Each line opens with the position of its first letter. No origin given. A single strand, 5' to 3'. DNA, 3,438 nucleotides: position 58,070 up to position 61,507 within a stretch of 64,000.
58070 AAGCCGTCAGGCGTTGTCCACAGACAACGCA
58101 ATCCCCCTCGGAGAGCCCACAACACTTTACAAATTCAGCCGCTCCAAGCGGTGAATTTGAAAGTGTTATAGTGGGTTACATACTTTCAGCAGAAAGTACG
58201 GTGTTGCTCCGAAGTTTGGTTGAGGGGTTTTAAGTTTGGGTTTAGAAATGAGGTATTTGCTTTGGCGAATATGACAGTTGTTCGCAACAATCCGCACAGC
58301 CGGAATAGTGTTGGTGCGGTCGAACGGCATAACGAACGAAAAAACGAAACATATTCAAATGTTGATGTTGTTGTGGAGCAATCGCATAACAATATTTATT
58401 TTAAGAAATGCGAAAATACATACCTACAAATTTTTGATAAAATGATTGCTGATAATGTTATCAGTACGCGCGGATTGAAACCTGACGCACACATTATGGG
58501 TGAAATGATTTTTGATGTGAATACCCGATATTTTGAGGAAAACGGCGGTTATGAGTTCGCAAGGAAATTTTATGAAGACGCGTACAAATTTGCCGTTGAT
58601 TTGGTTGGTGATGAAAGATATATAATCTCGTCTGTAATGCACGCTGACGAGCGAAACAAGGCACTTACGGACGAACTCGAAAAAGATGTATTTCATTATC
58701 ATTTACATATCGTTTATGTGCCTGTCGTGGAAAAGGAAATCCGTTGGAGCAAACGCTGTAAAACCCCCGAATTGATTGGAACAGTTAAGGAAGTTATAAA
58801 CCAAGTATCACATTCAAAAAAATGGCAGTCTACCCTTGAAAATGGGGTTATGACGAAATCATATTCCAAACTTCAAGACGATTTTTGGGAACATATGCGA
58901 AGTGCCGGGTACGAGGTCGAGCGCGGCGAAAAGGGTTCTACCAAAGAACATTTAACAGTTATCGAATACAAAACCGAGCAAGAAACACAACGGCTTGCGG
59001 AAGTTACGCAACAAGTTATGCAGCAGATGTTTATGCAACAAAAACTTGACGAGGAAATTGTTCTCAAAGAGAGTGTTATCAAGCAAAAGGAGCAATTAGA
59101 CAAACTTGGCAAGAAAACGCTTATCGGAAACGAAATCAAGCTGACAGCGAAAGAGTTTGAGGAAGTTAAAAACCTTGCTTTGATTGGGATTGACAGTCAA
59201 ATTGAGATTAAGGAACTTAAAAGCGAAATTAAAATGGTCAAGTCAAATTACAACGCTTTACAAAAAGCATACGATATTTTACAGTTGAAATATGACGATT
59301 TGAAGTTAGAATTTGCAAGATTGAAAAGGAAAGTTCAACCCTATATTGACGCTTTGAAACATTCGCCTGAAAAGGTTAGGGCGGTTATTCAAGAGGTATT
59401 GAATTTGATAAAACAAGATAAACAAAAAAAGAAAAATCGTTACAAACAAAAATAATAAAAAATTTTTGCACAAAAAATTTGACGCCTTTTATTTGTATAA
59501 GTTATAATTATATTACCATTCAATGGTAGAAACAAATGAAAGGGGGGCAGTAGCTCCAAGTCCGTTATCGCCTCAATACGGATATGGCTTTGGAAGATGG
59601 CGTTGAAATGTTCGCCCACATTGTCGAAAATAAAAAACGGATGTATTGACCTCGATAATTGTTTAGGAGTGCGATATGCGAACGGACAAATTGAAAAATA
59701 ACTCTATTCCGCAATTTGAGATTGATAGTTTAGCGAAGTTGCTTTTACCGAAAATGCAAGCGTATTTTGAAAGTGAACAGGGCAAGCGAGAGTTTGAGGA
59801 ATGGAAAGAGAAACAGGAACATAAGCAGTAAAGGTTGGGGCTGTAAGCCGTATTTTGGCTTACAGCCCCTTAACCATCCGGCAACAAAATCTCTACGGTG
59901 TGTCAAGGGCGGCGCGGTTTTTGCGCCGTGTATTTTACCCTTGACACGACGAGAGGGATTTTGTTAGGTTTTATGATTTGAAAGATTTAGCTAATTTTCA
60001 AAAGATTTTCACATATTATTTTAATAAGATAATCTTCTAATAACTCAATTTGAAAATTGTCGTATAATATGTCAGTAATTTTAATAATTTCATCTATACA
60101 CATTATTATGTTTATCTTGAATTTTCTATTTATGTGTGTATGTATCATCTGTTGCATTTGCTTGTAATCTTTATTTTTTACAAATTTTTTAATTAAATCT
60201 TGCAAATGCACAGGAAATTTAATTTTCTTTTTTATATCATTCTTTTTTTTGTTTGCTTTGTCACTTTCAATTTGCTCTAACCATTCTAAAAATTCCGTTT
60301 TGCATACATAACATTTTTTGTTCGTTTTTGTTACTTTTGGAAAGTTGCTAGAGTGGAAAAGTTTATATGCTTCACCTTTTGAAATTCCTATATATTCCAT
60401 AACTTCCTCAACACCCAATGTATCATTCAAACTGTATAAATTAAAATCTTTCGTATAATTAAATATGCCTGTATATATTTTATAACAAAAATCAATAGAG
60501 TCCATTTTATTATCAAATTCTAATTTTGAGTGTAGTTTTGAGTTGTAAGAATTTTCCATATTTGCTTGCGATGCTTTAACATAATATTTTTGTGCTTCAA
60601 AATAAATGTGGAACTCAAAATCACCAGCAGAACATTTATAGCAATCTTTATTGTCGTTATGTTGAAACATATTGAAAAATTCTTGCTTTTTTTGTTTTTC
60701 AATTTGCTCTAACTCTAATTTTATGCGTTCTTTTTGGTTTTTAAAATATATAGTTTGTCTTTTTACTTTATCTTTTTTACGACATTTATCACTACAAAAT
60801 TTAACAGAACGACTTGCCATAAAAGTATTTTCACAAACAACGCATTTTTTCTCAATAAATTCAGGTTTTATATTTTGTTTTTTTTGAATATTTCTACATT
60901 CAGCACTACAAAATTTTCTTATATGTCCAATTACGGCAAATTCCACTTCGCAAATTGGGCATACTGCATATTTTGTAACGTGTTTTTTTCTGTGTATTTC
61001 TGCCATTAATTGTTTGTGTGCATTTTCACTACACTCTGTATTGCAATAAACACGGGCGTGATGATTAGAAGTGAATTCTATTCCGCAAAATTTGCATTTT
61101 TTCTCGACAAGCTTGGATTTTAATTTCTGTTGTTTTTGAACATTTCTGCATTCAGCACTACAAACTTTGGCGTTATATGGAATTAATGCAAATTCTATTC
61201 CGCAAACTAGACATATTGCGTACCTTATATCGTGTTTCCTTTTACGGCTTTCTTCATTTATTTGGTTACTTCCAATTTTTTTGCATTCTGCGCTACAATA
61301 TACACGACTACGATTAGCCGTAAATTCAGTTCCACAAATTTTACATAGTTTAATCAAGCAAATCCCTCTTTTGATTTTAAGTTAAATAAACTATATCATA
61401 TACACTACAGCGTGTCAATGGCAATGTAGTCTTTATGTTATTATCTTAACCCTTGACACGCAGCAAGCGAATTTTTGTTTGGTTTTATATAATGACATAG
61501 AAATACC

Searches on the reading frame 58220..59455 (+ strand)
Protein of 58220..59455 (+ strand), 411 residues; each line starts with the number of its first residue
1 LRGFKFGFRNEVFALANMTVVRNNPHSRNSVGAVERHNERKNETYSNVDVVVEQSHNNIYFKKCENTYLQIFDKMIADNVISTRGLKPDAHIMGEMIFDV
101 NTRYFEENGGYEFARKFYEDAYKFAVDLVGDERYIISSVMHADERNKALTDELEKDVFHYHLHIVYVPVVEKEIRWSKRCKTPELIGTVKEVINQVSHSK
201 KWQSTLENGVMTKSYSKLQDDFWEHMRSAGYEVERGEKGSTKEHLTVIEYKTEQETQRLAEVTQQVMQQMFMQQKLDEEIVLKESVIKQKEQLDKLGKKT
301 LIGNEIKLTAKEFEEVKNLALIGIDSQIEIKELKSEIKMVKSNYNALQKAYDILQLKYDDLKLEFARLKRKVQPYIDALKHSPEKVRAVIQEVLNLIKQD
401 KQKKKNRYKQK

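Call 38: search_protein_families(library=pfam, proteins=[window:58220-59455:+], max_evalue=0.00001)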
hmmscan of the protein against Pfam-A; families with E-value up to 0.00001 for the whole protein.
window:58220-59455:+ (411 aa): 1 family
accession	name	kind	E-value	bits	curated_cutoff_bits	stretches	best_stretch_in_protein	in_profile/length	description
PF01076.25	Mob_Pre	-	1.2e-31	110.5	25.5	2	17-205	3-172/196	Plasmid recombination enzyme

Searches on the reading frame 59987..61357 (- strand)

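Call 38: search_protein_families(library=pfam, proteins=[window:59987-61357:-], max_evalue=0.00001)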
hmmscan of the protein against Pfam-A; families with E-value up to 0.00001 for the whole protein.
window:59987-61357:- (456 aa): 1 family
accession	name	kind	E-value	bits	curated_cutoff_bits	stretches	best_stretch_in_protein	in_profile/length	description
PF12728.13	HTH_17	-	1.4e-07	32.1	27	1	314-362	2-49/51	Helix-turn-helix domain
